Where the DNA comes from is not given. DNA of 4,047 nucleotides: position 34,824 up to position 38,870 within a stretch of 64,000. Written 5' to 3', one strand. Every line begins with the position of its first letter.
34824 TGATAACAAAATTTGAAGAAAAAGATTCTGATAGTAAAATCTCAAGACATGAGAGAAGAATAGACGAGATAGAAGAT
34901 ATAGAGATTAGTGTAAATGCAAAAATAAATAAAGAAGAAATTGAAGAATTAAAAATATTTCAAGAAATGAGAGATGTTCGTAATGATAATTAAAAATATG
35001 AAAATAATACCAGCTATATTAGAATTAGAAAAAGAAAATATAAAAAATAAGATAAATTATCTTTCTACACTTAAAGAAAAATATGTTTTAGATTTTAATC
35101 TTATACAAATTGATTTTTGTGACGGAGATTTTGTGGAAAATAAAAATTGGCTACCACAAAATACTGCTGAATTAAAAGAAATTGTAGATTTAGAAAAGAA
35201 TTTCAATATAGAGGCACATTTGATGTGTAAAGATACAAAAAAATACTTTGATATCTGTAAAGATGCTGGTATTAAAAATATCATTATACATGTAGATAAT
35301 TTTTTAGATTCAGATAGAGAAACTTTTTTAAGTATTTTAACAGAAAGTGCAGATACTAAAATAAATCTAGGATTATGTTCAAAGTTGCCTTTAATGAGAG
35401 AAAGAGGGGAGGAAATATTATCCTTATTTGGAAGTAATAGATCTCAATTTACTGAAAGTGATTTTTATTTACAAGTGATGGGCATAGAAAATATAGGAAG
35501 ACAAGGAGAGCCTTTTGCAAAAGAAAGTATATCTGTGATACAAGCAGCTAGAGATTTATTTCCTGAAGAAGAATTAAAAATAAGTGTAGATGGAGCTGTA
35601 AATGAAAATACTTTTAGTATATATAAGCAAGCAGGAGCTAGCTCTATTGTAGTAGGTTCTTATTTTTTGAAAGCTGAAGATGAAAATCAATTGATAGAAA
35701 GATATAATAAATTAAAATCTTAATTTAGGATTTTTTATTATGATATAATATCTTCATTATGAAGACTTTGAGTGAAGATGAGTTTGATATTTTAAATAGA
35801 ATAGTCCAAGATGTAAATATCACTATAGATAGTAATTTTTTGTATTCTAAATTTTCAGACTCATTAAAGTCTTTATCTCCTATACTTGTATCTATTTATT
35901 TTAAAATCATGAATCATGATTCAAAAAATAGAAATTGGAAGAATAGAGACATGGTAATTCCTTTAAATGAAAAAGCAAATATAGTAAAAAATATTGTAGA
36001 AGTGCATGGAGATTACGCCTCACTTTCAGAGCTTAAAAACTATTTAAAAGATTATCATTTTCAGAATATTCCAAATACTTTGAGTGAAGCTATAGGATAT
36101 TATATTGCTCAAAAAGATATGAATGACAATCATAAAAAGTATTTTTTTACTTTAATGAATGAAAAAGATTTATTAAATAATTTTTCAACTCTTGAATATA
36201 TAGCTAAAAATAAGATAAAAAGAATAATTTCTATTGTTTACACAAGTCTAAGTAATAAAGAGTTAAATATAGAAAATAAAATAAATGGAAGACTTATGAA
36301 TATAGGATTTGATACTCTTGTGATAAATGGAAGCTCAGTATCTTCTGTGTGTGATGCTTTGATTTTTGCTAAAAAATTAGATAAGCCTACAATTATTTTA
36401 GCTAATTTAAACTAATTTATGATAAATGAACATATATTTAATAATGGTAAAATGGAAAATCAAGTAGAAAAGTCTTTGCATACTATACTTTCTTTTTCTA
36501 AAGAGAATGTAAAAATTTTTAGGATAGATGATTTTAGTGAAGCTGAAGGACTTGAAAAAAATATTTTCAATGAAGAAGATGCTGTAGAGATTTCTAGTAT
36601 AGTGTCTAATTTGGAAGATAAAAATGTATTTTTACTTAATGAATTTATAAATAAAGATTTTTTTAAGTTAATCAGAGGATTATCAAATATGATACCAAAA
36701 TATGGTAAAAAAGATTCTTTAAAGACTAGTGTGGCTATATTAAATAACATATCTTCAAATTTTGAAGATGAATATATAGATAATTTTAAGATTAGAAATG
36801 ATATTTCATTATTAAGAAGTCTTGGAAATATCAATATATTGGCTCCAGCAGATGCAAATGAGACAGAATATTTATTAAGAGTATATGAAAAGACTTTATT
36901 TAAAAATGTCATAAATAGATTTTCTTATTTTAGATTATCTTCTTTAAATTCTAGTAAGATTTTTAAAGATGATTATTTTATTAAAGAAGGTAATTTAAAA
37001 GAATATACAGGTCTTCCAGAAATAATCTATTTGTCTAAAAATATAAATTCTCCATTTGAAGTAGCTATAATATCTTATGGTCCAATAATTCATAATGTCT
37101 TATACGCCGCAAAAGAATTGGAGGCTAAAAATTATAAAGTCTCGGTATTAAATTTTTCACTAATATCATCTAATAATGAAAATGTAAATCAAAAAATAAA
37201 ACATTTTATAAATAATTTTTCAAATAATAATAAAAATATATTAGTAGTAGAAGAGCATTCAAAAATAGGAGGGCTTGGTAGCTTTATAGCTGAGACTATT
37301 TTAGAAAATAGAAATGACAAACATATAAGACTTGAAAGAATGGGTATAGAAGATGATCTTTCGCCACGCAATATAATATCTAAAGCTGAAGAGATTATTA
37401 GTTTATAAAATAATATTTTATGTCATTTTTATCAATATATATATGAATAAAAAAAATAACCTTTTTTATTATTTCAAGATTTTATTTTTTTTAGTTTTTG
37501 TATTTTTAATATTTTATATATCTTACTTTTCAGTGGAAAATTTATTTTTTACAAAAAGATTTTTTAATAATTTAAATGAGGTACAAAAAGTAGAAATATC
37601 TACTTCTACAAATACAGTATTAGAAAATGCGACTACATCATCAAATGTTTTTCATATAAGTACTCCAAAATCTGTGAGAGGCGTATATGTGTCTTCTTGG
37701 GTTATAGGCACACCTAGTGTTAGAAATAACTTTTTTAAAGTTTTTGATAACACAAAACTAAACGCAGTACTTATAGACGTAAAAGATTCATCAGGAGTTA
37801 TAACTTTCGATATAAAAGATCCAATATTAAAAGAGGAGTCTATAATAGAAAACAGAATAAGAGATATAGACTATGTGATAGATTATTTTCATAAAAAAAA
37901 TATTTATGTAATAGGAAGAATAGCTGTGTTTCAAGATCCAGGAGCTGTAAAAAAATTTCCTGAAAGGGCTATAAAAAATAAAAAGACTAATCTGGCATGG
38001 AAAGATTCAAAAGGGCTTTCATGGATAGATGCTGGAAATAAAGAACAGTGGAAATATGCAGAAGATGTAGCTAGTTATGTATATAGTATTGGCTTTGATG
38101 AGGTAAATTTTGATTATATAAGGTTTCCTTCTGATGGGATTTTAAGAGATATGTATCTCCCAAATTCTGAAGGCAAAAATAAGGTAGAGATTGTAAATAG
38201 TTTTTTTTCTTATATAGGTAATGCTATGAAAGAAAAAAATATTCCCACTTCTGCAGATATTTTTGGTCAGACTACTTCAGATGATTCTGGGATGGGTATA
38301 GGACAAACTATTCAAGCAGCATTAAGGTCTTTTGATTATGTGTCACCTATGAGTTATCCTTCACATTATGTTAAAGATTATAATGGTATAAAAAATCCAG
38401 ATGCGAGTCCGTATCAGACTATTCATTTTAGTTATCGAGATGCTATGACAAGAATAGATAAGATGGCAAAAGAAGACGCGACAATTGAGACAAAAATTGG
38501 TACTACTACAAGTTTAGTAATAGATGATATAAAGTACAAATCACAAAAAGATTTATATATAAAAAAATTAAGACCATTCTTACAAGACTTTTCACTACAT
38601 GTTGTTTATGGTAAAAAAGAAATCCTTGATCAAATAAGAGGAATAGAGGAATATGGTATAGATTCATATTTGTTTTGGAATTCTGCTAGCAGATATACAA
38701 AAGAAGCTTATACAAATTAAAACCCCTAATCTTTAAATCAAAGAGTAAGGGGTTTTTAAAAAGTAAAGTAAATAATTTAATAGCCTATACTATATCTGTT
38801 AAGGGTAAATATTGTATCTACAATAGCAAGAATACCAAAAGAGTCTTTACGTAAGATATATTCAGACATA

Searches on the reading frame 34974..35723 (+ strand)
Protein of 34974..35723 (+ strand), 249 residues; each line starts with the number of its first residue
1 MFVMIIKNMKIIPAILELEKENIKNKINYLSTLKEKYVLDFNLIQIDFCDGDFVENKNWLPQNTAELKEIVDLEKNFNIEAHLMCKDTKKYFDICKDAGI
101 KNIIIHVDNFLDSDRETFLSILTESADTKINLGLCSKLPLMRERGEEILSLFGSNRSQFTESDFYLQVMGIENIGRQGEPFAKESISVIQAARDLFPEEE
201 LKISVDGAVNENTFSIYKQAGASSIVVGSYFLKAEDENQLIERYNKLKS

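Call 25: search_protein_families(library=pfam, proteins=[window:34974-35723:+], max_evalue=0.01)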
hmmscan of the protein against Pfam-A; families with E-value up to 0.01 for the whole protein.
window:34974-35723:+ (249 aa): 1 family
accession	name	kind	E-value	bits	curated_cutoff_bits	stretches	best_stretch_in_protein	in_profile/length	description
PF00834.25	Ribul_P_3_epim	-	1.8e-16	60.6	21.1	2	13-111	4-92/198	Ribulose-phosphate 3 epimerase family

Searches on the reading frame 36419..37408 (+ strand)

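Call 25: search_protein_families(library=pfam, proteins=[window:36419-37408:+], max_evalue=0.01)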
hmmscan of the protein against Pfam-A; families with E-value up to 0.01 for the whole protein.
window:36419-37408:+ (329 aa): 1 family
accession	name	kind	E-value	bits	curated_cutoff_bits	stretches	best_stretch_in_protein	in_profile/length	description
PF02780.25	Transketolase_C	-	1.2e-11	45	25.9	1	214-312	11-103/124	Transketolase, C-terminal domain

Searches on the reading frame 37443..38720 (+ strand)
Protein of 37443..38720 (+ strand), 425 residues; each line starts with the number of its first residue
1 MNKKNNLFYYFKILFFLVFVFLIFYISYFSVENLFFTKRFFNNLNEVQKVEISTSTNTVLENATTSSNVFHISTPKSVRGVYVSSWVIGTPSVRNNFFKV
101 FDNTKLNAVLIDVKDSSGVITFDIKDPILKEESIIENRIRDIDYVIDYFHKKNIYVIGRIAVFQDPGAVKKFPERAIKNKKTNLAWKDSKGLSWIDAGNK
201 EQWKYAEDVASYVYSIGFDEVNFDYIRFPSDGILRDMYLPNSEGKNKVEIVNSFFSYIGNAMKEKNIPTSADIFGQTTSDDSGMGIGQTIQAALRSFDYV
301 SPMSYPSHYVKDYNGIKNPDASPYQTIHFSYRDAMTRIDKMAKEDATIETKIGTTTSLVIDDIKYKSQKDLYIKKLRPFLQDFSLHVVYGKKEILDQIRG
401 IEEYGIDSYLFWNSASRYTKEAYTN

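Call 25: search_protein_families(library=pfam, proteins=[window:37443-38720:+], max_evalue=0.01)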
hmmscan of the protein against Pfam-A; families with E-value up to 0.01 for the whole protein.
window:37443-38720:+ (425 aa): 1 family
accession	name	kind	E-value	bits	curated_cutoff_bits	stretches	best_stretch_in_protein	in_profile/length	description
PF13200.12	DUF4015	-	3.1e-85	286.5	27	2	80-341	1-262/313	Putative glycosyl hydrolase domain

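Call 47: search_protein_families(library=ncbifam, proteins=[window:37443-38720:+], max_evalue=0.001)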
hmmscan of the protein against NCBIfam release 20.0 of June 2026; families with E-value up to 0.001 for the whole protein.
window:37443-38720:+ (425 aa): 0 families
